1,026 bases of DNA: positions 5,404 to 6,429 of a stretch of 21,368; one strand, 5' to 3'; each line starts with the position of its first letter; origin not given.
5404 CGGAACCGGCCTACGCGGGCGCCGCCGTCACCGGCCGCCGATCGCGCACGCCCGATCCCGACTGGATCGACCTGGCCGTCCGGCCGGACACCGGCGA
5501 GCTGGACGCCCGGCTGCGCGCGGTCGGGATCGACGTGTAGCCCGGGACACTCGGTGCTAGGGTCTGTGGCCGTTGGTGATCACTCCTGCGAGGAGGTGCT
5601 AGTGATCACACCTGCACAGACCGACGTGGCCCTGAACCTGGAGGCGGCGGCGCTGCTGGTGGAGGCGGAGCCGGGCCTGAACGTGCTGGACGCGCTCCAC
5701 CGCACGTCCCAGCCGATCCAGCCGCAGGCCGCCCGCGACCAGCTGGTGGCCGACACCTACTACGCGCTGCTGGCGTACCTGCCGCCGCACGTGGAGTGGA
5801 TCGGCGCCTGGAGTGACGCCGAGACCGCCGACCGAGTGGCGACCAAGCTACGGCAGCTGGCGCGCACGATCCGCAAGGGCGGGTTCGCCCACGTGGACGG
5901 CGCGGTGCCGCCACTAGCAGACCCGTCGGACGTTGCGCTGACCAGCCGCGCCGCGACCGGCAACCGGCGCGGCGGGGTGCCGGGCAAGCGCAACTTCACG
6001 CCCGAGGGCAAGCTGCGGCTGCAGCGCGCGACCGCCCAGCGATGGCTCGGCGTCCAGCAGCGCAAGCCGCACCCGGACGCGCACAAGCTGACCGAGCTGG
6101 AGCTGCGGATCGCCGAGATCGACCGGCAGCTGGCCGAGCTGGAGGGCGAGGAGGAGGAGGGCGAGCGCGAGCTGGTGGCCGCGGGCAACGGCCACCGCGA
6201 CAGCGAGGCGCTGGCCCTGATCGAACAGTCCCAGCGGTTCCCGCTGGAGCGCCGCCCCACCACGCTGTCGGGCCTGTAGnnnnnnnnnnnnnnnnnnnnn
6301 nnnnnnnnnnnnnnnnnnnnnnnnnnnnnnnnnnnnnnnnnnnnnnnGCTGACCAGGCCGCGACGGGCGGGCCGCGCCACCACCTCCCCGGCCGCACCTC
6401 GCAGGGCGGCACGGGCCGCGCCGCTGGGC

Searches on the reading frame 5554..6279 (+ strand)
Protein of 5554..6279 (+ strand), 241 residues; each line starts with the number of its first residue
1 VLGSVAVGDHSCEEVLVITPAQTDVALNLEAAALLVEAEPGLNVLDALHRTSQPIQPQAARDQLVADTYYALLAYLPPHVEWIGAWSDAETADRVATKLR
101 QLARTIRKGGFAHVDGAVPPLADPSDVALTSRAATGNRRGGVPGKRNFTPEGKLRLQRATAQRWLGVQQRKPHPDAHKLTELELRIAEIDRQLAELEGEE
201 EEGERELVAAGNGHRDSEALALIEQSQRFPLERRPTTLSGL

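Call 38: search_protein_families(library=pfam, proteins=[window:5554-6279:+], max_evalue=0.1)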
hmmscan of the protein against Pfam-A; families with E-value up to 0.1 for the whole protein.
window:5554-6279:+ (241 aa): 1 family
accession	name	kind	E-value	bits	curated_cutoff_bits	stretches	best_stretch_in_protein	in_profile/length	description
PF06625.16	DUF1151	-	0.075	13.5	25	0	145-206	31-93/109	Protein of unknown function (DUF1151)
